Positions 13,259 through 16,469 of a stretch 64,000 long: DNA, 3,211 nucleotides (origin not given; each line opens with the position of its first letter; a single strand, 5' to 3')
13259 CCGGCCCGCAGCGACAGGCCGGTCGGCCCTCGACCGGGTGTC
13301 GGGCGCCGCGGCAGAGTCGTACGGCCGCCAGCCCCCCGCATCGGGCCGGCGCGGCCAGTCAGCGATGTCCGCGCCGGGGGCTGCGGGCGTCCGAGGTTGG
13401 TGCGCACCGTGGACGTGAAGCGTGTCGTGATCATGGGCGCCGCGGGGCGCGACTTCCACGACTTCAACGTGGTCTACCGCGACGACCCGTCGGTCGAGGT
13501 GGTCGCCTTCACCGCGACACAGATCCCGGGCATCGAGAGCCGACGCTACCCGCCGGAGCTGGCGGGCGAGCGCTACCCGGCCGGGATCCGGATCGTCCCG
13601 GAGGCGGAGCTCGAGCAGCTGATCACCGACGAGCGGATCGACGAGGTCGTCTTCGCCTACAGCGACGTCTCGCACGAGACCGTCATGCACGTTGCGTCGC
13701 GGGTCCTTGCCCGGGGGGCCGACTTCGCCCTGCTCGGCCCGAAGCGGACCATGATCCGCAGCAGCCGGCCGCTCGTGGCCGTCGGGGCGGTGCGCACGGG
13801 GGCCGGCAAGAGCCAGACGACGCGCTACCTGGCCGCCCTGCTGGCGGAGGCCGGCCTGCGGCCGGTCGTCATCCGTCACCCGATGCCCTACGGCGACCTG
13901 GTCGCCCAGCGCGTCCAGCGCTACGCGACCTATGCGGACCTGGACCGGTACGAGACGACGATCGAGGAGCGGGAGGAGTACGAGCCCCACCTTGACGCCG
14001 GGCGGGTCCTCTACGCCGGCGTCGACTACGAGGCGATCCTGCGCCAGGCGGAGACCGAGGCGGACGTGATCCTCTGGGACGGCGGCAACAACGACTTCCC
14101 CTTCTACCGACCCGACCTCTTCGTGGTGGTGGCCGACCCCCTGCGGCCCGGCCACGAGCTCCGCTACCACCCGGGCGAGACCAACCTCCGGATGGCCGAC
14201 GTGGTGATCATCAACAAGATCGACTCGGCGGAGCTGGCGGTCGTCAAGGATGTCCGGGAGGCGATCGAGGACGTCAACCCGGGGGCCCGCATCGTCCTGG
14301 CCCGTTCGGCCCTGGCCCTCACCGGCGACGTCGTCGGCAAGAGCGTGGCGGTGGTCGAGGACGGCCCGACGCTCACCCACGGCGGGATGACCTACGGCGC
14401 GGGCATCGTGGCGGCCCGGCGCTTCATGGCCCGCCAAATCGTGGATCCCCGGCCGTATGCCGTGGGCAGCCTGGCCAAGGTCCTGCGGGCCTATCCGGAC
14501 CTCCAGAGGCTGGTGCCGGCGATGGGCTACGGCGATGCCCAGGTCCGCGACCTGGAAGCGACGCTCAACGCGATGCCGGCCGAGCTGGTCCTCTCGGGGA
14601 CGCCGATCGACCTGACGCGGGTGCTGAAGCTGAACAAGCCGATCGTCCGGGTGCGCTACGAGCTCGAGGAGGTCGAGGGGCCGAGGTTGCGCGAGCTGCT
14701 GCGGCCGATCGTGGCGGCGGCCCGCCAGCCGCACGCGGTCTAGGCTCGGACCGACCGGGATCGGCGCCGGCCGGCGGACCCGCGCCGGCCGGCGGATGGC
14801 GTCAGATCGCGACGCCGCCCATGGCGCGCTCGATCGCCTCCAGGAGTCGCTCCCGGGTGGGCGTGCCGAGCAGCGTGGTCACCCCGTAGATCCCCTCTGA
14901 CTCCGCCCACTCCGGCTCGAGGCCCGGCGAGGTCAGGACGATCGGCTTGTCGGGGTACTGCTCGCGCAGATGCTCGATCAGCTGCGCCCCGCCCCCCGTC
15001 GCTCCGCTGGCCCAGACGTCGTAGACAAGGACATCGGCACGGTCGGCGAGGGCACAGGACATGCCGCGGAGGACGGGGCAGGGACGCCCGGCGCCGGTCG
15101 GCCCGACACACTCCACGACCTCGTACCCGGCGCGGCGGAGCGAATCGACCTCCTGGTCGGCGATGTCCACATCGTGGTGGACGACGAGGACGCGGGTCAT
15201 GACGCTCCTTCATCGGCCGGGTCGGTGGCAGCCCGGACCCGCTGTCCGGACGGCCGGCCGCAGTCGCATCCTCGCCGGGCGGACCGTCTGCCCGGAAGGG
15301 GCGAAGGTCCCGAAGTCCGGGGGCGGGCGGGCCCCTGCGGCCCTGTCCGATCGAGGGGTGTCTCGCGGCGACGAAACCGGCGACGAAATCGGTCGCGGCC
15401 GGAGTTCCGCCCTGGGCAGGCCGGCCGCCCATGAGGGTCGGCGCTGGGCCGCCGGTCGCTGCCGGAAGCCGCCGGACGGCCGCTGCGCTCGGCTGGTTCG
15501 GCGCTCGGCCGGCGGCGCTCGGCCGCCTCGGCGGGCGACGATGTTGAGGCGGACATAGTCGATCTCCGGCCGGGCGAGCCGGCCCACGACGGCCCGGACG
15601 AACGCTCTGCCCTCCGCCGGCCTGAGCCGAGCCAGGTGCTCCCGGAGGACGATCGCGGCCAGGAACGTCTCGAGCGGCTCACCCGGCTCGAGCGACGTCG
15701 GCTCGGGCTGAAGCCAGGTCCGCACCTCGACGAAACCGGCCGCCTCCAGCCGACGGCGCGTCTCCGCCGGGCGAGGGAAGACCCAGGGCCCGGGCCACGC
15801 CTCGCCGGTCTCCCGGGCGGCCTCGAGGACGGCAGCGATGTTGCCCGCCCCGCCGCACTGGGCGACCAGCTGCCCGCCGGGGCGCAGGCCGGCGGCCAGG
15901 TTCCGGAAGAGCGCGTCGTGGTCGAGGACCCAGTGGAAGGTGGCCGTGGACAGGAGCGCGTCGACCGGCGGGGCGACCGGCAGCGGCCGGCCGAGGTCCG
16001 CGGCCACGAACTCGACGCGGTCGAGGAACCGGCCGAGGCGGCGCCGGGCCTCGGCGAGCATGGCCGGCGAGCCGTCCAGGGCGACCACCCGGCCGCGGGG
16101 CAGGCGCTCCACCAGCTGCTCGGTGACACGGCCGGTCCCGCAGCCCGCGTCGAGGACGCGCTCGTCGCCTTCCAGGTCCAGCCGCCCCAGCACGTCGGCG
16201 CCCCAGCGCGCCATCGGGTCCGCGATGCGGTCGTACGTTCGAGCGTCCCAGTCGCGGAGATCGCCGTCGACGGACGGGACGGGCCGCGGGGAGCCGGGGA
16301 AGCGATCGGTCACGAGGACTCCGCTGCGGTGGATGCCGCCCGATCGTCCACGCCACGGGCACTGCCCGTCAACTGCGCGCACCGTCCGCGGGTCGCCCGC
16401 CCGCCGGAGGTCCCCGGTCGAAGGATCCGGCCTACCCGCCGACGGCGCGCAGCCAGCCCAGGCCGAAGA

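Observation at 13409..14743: cDPGS-like P-loop protein in a bacterium, flanked by F420-type enzymes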

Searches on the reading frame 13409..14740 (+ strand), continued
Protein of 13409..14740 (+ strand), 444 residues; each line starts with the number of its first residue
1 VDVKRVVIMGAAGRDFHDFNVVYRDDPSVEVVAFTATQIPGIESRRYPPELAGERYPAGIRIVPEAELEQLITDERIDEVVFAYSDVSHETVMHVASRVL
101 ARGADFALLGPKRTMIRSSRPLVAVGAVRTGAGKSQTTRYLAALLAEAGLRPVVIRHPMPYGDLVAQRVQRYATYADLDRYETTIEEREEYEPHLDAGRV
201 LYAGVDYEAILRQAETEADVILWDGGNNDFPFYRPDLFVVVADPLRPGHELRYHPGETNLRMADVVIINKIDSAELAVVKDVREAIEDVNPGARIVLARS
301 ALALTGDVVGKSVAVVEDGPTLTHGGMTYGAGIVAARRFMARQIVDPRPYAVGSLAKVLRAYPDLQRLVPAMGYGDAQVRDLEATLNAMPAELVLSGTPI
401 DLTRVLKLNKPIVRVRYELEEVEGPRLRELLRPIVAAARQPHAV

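Call 71: find_homologous_proteins(query=P0249, max_evalue=1e-20)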
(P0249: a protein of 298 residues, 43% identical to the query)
Query P0249 (298 aa): 7795 proteins with E <= 1e-20 among 8000 candidates; the best 120 are listed.
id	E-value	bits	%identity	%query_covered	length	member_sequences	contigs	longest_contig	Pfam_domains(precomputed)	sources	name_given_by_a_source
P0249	3.3e-182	623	100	100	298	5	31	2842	-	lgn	-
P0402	8.2e-126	438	69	100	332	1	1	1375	PF02492.26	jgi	jgi:predicted GTPase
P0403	8.6e-126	438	69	100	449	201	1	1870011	PF02492.26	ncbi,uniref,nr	ncbi:cyclic 2,3-diphosphoglycerate synthase [Thermococcus sp. 21S9]|uniref:cyclic 2,3-diphosphoglyce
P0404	3.7e-121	423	70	98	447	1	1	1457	-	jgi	-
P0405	4.6e-121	422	70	98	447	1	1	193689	-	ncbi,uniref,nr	ncbi:cyclic 2,3-diphosphoglycerate synthase [Thermococcus alcaliphilus]|uniref:cyclic 2,3-diphosphog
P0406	9.4e-121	421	69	98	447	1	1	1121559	-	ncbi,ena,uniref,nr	ncbi:cyclic 2,3-diphosphoglycerate synthase [Thermococcus sp. PK]|uniref:cyclic 2,3-diphosphoglycera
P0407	1.3e-120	421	69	98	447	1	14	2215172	PF02492.26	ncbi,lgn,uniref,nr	ncbi:GTPase [Thermococcus litoralis DSM 5473]|uniref:GTPase n=1 Tax=Thermococcus litoralis (strain A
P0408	2.2e-120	420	69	98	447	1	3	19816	-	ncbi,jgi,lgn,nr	ncbi:MAG: GTPase-like protein [Thermococcales archaeon 44_46]|nr:MAG: GTPase-like protein [Thermococ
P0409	4.1e-120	419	69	98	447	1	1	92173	PF02492.26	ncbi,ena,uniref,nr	ncbi:cyclic 2,3-diphosphoglycerate synthase [Thermococcus litoralis]|uniref:cyclic 2,3-diphosphoglyc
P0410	5.2e-120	419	66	100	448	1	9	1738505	-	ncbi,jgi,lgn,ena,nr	ncbi:cyclic 2,3-diphosphoglycerate synthase [Pyrococcus horikoshii]|nr:cyclic 2,3-diphosphoglycerate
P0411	5.5e-120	419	66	100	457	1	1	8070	-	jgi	-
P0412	5.5e-120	419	66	100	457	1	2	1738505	-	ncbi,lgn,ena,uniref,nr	ncbi:457aa long hypothetical protein [Pyrococcus horikoshii OT3]|uniref:CobW/HypB/UreG nucleotide-bi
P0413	2.0e-118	414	65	97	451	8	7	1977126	-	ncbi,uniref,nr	ncbi:cyclic 2,3-diphosphoglycerate synthase [Pyrococcus kukulkanii]|uniref:GTPase n=1 Tax=Pyrococcus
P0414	2.6e-118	413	68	97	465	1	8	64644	-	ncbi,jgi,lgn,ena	-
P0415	3.5e-118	413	68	97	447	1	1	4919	-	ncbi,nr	ncbi:GTPase [Thermococci archaeon]|nr:MAG: GTPase [Thermococci archaeon]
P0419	7.5e-118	412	65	100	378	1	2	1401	PF02492.26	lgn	-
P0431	8.8e-113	395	64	97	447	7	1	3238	PF02492.26,PF02310.25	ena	-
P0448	3.6e-95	337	52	96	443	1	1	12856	PF02492.26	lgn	-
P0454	3.6e-90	321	52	96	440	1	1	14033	PF02492.26,PF02606.21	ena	-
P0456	3.9e-90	321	51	97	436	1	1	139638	PF02492.26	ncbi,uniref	ncbi:cyclic 2,3-diphosphoglycerate synthase [Thermoanaerobacterium sp. DL9XJH110]|uniref:cyclic 2,3-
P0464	1.4e-89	319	53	97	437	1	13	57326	PF02492.26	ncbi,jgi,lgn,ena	jgi:predicted GTPase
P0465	1.4e-89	319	53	97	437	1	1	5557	PF02492.26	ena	-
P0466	1.9e-89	318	53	97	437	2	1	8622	PF02492.26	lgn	-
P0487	1.6e-88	315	53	96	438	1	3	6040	PF02492.26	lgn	-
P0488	1.7e-88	315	62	83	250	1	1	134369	PF02492.26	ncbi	-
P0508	1.6e-87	312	50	97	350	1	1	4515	PF02492.26,PF02606.21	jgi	jgi:predicted GTPase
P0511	2.1e-87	312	50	99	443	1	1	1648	PF02492.26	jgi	jgi:predicted GTPase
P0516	4.0e-87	311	52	96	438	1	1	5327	PF02492.26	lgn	-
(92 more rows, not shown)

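Call 73: list_cluster_members(proteins=[P0403])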
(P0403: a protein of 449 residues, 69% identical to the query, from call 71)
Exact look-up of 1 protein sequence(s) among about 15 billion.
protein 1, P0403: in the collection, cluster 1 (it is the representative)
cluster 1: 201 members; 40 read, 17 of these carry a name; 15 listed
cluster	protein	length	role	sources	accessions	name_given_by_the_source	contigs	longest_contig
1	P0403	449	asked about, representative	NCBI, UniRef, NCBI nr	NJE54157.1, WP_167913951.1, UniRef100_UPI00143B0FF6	cyclic 2,3-diphosphoglycerate synthase [Thermococcus sp. 21S9] | cyclic 2,3-diphosphoglycerate synthase n=1 Tax=Thermococcus sp. 21S9 TaxID=1638223 ...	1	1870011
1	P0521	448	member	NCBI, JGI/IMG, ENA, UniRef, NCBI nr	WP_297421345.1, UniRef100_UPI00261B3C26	cyclic 2,3-diphosphoglycerate synthase [Thermococcus sp.] | cyclic 2,3-diphosphoglycerate synthase n=1 Tax=Thermococcus sp. TaxID=35749 ...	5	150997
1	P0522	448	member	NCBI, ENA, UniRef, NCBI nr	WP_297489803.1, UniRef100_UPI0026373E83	cyclic 2,3-diphosphoglycerate synthase [Thermococcus sp.] | cyclic 2,3-diphosphoglycerate synthase n=1 Tax=Thermococcus sp. TaxID=35749 ...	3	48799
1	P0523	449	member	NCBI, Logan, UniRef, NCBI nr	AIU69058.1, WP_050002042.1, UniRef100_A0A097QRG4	GTPase [Thermococcus eurythermalis] | GTPase n=1 Tax=Thermococcus eurythermalis TaxID=1505907 RepID=A0A097QRG4_9EURY | cyclic 2,3-diphosphoglycerate synthase [Thermococcus eurythermalis]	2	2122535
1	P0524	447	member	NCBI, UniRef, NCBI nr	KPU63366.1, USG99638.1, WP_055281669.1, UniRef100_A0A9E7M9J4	cyclic 2,3-diphosphoglycerate synthase [Thermococcus argininiproducens] | Cyclic 2,3-diphosphoglycerate synthase n=1 Tax=Thermococcus argininiproducens ... | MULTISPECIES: cyclic 2,3-diphosphoglycerate synthase [Thermococcus]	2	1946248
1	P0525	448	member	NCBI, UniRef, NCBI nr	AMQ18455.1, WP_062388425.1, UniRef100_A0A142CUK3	cyclic 2,3-diphosphoglycerate synthase [Thermococcus peptonophilus] | GTPase n=1 Tax=Thermococcus peptonophilus TaxID=53952 RepID=A0A142CUK3_9EURY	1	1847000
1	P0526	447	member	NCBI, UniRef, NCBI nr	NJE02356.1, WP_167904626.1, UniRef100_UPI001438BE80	cyclic 2,3-diphosphoglycerate synthase [Thermococcus sp. JdF3] | cyclic 2,3-diphosphoglycerate synthase n=1 Tax=Thermococcus sp. JdF3 TaxID=1638258 ...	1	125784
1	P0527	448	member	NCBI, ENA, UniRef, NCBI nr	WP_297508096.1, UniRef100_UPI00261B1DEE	cyclic 2,3-diphosphoglycerate synthase [Thermococcus sp.] | cyclic 2,3-diphosphoglycerate synthase n=1 Tax=Thermococcus sp. TaxID=35749 ...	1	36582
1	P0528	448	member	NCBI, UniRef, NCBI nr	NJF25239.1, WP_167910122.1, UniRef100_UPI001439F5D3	cyclic 2,3-diphosphoglycerate synthase [Thermococcus sp. Bubb.Bath] | cyclic 2,3-diphosphoglycerate synthase n=1 Tax=Thermococcus sp. Bubb.Bath TaxID=1638242 ...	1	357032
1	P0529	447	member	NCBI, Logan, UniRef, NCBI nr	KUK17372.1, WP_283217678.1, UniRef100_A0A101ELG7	cyclic 2,3-diphosphoglycerate synthase [Thermococcus sibiricus] | GTPase-like protein n=1 Tax=Thermococcus sibiricus TaxID=172049 RepID=A0A101ELG7_9EURY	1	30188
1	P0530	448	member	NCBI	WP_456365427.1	cyclic 2,3-diphosphoglycerate synthase [Thermococcus sp.]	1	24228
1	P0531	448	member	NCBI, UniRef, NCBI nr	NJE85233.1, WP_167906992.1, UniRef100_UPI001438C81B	GTPase [Thermococcus sp. CX2] | cyclic 2,3-diphosphoglycerate synthase n=1 Tax=Thermococcus sp. CX2 TaxID=163006 ... | cyclic 2,3-diphosphoglycerate synthase [Thermococcus sp. CX2]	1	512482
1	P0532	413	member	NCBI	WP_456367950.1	cyclic 2,3-diphosphoglycerate synthase, partial [Thermococcus sp.]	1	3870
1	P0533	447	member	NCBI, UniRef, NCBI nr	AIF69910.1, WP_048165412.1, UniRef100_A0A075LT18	GTPase [Palaeococcus pacificus DY20341] | GTPase n=1 Tax=Palaeococcus pacificus DY20341 TaxID=1343739 RepID=A0A075LT18_9EURY | cyclic 2,3-diphosphoglycerate synthase [Palaeococcus pacificus]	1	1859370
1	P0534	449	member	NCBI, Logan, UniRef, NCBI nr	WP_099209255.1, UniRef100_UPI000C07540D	cyclic 2,3-diphosphoglycerate synthase [Thermococcus henrietii] | cyclic 2,3-diphosphoglycerate synthase n=1 Tax=Thermococcus henrietii TaxID=2016361 ...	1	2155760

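Call 80: find_encoding_contigs(protein=P0126, flank=6000, max_places=3)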
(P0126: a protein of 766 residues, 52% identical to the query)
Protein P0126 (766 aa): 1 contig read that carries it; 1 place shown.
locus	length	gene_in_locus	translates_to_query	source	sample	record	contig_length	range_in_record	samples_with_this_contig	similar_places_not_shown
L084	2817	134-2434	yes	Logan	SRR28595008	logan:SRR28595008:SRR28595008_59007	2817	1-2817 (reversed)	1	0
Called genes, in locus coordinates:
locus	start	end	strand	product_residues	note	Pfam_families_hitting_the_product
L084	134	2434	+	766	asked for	PF00696:AA_kinase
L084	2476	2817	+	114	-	?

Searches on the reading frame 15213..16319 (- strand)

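Call 9: search_protein_families(library=pfam, proteins=[window:15213-16319:-], max_evalue=0.01)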
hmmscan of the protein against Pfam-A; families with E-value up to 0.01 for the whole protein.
seq(369 aa): 12 families
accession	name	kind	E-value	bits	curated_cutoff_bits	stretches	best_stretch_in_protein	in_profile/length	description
PF13649.12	Methyltransf_25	-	3.5e-19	69.7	27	1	55-149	1-97/97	Methyltransferase domain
PF08241.18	Methyltransf_11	-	1e-16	61.8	21.2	1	56-152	1-94/95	Methyltransferase domain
PF08242.18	Methyltransf_12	-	1.1e-16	61.8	30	1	56-151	1-98/98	Methyltransferase domain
PF13847.12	Methyltransf_31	-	2.4e-14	53.7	27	1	51-155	3-111/145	Methyltransferase domain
PF13489.12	Methyltransf_23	-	1.5e-09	38.2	27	1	43-155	16-118/164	Methyltransferase domain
PF00891.24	Methyltransf_2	-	8.6e-06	25.7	22.3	1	39-152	50-163/210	O-methyltransferase domain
PF01135.25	PCMT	-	1.8e-05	25.1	20.3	1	42-156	64-174/210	Protein-L-isoaspartate(D-aspartate) O-methyltransferase (PCMT)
PF01209.24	Ubie_methyltran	-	7.3e-05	22.7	20.1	1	52-152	48-150/233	ubiE/COQ5 methyltransferase family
PF05175.20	MTS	-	8.4e-05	22.7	23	1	47-152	27-137/170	Methyltransferase small domain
PF01728.25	FtsJ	-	0.00011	22.7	24.1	1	49-110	19-76/181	FtsJ-like methyltransferase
PF01795.25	Methyltransf_5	-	0.0018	18.3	27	1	45-107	14-76/309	MraW methylase family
PF00398.26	RrnaAD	-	0.005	16.4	24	1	43-96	22-73/263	Ribosomal RNA adenine dimethylase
